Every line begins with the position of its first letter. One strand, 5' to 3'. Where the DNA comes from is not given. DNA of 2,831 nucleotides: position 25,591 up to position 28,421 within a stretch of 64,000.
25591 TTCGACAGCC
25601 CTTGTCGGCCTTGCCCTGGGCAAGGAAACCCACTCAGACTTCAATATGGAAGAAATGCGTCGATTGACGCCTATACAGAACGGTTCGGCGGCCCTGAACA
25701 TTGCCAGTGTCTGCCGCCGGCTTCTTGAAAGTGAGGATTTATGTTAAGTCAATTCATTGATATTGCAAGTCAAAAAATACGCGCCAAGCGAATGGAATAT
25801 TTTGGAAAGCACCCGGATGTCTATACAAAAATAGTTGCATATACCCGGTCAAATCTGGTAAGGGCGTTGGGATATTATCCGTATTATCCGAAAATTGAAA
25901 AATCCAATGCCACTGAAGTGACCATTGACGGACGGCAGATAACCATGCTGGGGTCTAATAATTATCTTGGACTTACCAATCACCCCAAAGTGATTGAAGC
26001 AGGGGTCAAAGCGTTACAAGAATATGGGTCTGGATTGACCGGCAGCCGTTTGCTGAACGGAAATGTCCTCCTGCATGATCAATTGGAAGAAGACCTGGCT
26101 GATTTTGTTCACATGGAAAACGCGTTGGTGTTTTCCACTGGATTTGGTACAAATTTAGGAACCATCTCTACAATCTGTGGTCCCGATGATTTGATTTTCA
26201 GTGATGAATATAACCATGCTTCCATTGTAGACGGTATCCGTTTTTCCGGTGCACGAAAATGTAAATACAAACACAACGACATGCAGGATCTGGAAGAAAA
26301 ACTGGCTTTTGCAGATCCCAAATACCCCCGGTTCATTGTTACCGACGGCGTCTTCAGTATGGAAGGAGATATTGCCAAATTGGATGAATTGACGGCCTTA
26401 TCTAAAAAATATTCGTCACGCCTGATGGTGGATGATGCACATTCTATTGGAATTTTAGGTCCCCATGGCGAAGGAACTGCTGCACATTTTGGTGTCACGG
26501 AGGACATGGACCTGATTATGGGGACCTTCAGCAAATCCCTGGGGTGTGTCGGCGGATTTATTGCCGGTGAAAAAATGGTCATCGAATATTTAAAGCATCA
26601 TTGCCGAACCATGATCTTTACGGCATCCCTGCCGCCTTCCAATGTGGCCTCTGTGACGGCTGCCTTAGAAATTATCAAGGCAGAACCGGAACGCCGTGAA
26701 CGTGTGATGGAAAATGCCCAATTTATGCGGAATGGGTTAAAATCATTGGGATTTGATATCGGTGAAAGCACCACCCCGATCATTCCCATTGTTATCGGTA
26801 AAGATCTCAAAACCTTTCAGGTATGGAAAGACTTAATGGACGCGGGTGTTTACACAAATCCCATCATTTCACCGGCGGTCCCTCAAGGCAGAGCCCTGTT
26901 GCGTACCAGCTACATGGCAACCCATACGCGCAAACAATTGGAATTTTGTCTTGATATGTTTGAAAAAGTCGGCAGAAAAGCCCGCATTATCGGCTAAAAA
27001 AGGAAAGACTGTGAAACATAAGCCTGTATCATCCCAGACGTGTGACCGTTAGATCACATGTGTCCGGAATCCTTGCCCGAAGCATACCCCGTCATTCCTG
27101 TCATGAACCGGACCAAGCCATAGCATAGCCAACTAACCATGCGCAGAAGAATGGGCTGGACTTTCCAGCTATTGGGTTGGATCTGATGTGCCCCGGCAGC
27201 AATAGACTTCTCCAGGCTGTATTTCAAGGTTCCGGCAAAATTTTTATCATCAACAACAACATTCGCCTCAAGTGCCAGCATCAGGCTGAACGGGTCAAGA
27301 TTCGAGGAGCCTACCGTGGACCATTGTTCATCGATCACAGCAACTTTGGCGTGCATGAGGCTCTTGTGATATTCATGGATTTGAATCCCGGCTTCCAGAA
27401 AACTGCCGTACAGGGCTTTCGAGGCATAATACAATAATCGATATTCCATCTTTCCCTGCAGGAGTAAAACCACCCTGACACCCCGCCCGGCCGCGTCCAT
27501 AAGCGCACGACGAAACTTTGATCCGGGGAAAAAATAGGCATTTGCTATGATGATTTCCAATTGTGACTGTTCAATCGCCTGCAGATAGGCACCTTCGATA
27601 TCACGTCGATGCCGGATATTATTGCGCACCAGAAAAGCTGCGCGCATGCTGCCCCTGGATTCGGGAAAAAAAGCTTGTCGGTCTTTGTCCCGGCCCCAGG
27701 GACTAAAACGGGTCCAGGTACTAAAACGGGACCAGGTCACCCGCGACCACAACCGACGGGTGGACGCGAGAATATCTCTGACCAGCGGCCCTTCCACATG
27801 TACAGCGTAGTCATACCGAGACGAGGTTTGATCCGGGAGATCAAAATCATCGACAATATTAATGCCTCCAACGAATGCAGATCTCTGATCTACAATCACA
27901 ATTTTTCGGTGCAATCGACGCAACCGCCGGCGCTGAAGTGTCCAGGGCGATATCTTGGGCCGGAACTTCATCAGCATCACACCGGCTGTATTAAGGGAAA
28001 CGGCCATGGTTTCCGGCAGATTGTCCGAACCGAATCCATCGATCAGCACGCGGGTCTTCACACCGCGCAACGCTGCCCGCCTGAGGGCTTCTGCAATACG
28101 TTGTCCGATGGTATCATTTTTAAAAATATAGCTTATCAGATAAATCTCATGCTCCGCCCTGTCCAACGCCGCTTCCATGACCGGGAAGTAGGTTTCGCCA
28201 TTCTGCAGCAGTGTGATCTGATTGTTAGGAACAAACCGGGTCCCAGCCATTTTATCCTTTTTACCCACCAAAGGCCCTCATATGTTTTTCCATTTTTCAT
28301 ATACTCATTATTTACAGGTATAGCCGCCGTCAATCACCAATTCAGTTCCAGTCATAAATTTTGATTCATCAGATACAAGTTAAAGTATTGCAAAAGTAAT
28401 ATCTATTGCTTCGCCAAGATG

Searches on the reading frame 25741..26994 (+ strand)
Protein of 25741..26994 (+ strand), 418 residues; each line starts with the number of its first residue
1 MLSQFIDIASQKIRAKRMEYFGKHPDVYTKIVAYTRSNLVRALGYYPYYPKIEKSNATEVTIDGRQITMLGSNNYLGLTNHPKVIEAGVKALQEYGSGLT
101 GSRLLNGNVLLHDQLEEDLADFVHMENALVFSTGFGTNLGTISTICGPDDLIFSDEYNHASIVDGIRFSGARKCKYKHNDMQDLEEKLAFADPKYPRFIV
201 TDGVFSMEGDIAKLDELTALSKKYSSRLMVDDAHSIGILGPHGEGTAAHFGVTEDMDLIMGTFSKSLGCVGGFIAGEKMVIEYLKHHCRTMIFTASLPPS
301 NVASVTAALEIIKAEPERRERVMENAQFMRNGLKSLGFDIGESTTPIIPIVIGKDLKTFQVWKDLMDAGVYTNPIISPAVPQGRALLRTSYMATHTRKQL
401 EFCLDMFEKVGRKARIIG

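Call 8: search_protein_families(library=pfam, proteins=[window:25741-26994:+], max_evalue=0.001)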
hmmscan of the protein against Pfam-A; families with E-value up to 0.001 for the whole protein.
window:25741-26994:+ (418 aa): 2 families
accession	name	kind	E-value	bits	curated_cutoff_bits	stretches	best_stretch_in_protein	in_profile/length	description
PF00155.27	Aminotran_1_2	-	3.1e-63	214.6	19.7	1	67-401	3-355/361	Aminotransferase class I and II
PF01212.27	Beta_elim_lyase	-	3.1e-05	23.9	27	1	114-338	36-270/288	Beta-eliminating lyase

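Call 25: search_protein_families(library=ncbifam, proteins=[window:25741-26994:+], max_evalue=0.01)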
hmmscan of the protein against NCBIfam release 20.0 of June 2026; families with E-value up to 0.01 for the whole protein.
window:25741-26994:+ (418 aa): 15 families
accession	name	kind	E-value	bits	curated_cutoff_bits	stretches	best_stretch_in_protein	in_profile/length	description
NF047600.1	SerpalmtaseCFB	equivalog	4.9e-153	509.5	640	1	28-415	6-393/395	serine palmitoyltransferase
TIGR01825.1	gly_Cac_T_rel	subfamily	1.9e-125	418.5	535.4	1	44-417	12-385/385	BioF/Kbl family PLP-dependent acyltransferase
NF047599.1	SerpalmtaseBetaP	equivalog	2.6e-124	414.9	500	1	40-413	17-392/394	serine palmitoyltransferase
TIGR00858.1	bioF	equivalog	2.6e-124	414.7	426.45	1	51-406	7-363/365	8-amino-7-oxononanoate synthase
NF005394.0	PRK06939.1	equivalog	3.4e-122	408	460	1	40-417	16-397/397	glycine C-acetyltransferase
TIGR01822.1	2am3keto_CoA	equivalog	2.5e-103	346.1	493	1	52-417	24-393/393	glycine C-acetyltransferase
NF047603.1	SerpalmtaseAlphaP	equivalog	1.6e-101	339.9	670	1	52-417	31-399/399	serine palmitoyltransferase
TIGR01821.1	5aminolev_synth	equivalog_domain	2.5e-88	296.7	338.55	1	59-412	38-395/402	5-aminolevulinate synthase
NF005526.0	PRK07179.1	equivalog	2.4e-71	240.4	428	1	67-412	56-397/407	alpha-hydroxyketone-type quorum-sensing autoinducer synthase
NF005697.0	PRK07505.1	subfamily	2.1e-43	148.5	342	1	53-411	36-399/405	hypothetical protein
NF004608.1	PRK05937.1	equivalog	3.1e-39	134.8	399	1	98-408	42-343/366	8-amino-7-oxononanoate synthase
NF000586.1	PRK00011.1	subfamily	3e-08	32.8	335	1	51-343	3-300/404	serine hydroxymethyltransferase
NF041364.1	GntC_guanitoxin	equivalog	4.6e-05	22.5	415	1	213-397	155-345/356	guanitoxin biosynthesis PLP-dependent (S)-gamma-hydroxy-L-arginine cyclodehydratase GntC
TIGR03588.1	PseC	equivalog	0.0021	17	423.5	1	115-238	35-162/380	UDP-4-amino-4,6-dideoxy-N-acetyl-beta-L-altrosamine transaminase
TIGR03576.1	pyridox_MJ0158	hypoth_equivalog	0.0026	17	304.45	1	158-328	107-265/346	TIGR03576 family pyridoxal phosphate-dependent enzyme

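Call 68: find_homologous_proteins(query=window:25741-26994:+, max_evalue=1e-30)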
Query window:25741-26994:+ (418 aa): 8000 proteins with E <= 1e-30 among 8000 candidates; the best 120 are listed.
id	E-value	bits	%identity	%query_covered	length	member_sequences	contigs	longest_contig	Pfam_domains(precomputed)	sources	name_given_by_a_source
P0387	2.1e-280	947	100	100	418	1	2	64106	PF00155.28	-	-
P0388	1.2e-269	912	100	96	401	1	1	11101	PF00155.28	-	-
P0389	9.8e-264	893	93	100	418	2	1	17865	PF00155.28,PF01212.28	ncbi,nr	ncbi:MAG: aminotransferase class I/II-fold pyridoxal phosphate-dependent enzyme [Desulfamplus sp.]|n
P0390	1.3e-263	892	94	100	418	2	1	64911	PF00155.28,PF01212.28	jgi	jgi:8-amino-7-oxononanoate synthase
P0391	1.7e-263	892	97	96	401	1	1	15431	PF00155.28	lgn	-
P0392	2.3e-261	885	92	100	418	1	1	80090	PF00155.28,PF01212.28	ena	-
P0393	1.1e-260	882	92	100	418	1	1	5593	PF00155.28,PF01212.28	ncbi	-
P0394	1.5e-260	882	93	100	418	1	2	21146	PF00155.28,PF01212.28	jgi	jgi:8-amino-7-oxononanoate synthase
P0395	2.5e-259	878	92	100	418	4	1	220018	PF00155.28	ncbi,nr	ncbi:MAG: aminotransferase class I/II-fold pyridoxal phosphate-dependent enzyme [Desulfobacula sp.]|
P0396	3.7e-258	874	92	100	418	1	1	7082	PF00155.28,PF01212.28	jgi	jgi:8-amino-7-oxononanoate synthase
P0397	4.4e-258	874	91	100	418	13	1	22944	PF00155.28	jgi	jgi:8-amino-7-oxononanoate synthase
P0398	2.6e-257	871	95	96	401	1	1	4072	PF00155.28,PF01212.28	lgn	-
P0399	9.6e-255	863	90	100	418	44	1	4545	PF00155.28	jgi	jgi:8-amino-7-oxononanoate synthase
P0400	3.1e-254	861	89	100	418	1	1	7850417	PF00155.28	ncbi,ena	-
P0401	1.4e-253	859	94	96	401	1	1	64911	PF00155.28,PF01212.28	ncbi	-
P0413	7.5e-227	771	79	100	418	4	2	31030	PF00155.28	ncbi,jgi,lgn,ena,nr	ncbi:MAG: pyridoxal phosphate-dependent aminotransferase family protein [Desulfobacterium sp.]|jgi:8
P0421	2.6e-223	759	79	100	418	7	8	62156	PF00155.28,PF01212.28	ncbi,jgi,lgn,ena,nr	ncbi:MAG: pyridoxal phosphate-dependent aminotransferase family protein [Candidatus Neomarinimicrobi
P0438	1.6e-209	714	72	100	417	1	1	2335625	PF00155.28,PF01212.28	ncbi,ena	-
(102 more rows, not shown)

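Call 69: find_encoding_contigs(protein=P0421, flank=10000, max_places=2)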
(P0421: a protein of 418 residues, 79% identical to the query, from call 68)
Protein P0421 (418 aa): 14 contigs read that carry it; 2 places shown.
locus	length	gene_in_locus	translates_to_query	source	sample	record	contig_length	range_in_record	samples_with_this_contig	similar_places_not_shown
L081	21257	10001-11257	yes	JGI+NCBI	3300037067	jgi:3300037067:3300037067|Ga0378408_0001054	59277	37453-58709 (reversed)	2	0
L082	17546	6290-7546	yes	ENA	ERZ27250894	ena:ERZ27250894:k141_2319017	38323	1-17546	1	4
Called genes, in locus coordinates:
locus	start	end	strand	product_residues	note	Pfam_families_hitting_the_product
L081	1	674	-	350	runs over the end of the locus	PF02504:FA_synthesis, PF01515:PTA_PTB (faint)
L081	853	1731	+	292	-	PF00930:DPPIV_N (faint), PF26549:Tricorn_N, PF26550:Tricorn_2nd (weak), PF07676:PD40 (weak)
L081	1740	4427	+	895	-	PF01520:Amidase_3, PF13860:FlgD_ig (faint), PF13205:Big_5, PF18962:Por_Secre_tail (weak)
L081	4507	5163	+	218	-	PF01066:CDP-OH_P_transf (weak)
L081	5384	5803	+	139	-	PF01741:MscL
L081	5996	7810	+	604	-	PF00501:AMP-binding, PF23562:AMP-binding_C_3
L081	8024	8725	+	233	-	PF14014:DUF4230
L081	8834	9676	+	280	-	PF03781:FGE-sulfatase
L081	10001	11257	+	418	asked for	PF00155:Aminotran_1_2, PF01212:Beta_elim_lyase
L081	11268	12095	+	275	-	PF00106:adh_short, PF08659:KR, PF01370:Epimerase, PF13561:adh_short_C2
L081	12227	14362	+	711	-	PF17874:TPR_MalT (faint), PF00515:TPR_1 (faint), PF07719:TPR_2 (faint), PF13374:TPR_10 (faint), PF13424:TPR_12, PF00512:HisKA, PF02518:HATPase_c, PF13581:HATPase_c_2 (faint)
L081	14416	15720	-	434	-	PF00009:GTP_EFTU, PF01926:MMR_HSR1, PF02421:FeoB_N, PF04548:AIG1 (weak), PF00009:GTP_EFTU, PF01926:MMR_HSR1, PF02421:FeoB_N, PF14714:KH_dom-like, +5 more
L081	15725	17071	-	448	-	PF07075:NamZ_N, PF20732:NamZ_C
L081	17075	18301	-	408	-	PF07075:NamZ_N, PF20732:NamZ_C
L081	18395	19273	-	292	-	PF18075:FtsX_ECD, PF02687:FtsX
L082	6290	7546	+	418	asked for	PF00155:Aminotran_1_2, PF01212:Beta_elim_lyase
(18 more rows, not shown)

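Call 70: find_encoding_contigs(protein=P0438, flank=10000, max_places=1)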
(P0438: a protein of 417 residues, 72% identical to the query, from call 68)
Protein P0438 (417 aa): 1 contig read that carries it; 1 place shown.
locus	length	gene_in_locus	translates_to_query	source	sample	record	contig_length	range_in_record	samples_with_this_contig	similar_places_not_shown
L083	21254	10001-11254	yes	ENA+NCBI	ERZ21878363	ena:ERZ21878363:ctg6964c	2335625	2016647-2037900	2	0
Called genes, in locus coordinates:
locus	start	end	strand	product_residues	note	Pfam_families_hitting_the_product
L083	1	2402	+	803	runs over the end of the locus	PF26549:Tricorn_N (faint), PF02129:Peptidase_S15 (faint), PF00326:Peptidase_S9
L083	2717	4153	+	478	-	PF00224:PK, PF02887:PK_C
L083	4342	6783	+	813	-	PF02838:Glyco_hydro_20b, PF00728:Glyco_hydro_20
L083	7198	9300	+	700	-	PF02897:Peptidase_S9_N, PF00326:Peptidase_S9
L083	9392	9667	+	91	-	-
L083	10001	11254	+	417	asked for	PF00155:Aminotran_1_2, PF01212:Beta_elim_lyase (weak)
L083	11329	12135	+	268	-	PF00106:adh_short, PF01370:Epimerase, PF08643:DUF1776 (weak), PF08659:KR, PF13460:NAD_binding_10 (weak), PF13561:adh_short_C2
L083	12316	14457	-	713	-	PF07719:TPR_2 (faint), PF13374:TPR_10 (faint), PF17874:TPR_MalT (faint), PF13424:TPR_12, PF00512:HisKA, PF02518:HATPase_c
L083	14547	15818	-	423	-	PF00009:GTP_EFTU (weak), PF00071:Ras (faint), PF01926:MMR_HSR1, PF00009:GTP_EFTU, PF01926:MMR_HSR1, PF02421:FeoB_N, PF04548:AIG1 (weak), PF14714:KH_dom-like, +1 more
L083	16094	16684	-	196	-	-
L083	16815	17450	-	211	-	-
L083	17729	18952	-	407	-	PF07075:NamZ_N, PF20732:NamZ_C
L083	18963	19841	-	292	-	PF18075:FtsX_ECD, PF02687:FtsX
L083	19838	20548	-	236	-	PF02463:SMC_N (faint), PF00005:ABC_tran, PF13304:AAA_21 (faint)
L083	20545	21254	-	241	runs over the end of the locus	PF13649:Methyltransf_25 (weak), PF13847:Methyltransf_31, PF08241:Methyltransf_11 (weak)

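Call 72: find_encoding_contigs(protein=P0413, flank=10000, max_places=2)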
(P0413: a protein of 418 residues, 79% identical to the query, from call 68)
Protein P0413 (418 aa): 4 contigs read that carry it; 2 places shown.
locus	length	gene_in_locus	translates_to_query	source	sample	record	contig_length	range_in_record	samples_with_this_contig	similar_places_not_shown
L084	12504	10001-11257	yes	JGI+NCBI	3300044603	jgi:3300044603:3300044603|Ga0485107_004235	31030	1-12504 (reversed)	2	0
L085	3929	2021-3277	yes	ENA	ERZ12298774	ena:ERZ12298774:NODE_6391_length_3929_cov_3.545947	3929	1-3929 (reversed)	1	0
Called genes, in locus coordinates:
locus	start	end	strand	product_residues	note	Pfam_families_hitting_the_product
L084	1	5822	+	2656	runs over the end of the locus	PF03060:NMO, PF00109:ketoacyl-synt, PF02801:Ketoacyl-synt_C, PF00698:Acyl_transf_1, PF08659:KR, PF00106:adh_short, PF13561:adh_short_C2, PF14765:PS-DH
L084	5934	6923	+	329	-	PF00005:ABC_tran, PF13175:AAA_15 (faint), PF13304:AAA_21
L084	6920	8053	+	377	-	PF12679:ABC2_membrane_2 (weak), PF12698:ABC2_membrane_3, PF01061:ABC2_membrane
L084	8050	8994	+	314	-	PF04055:Radical_SAM, PF13186:SPASM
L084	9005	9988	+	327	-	-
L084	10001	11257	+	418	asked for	PF00155:Aminotran_1_2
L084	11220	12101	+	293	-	PF00106:adh_short, PF08643:DUF1776 (weak), PF08659:KR, PF01370:Epimerase (weak), PF13460:NAD_binding_10 (weak), PF13561:adh_short_C2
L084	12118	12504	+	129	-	PF10011:DUF2254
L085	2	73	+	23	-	?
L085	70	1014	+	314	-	PF04055:Radical_SAM, PF13186:SPASM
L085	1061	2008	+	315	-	-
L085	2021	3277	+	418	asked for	PF00155:Aminotran_1_2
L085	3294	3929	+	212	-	?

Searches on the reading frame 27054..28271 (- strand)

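Call 26: search_protein_families(library=pfam, proteins=[window:27054-28271:-], max_evalue=1)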
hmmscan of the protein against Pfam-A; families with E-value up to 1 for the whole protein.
window:27054-28271:- (405 aa): 3 families
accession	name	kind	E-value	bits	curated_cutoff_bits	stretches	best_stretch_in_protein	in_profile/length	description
PF13091.12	PLDc_2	-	7.1e-40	136.3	27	2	230-351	2-126/132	PLD-like domain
PF00614.28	PLDc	-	4.6e-12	45.8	21.9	2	119-141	4-26/28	Phospholipase D Active site motif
PF11495.14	Regulator_TrmB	-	0.00086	19.1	22.2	1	219-273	5-58/233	Archaeal transcriptional regulator TrmB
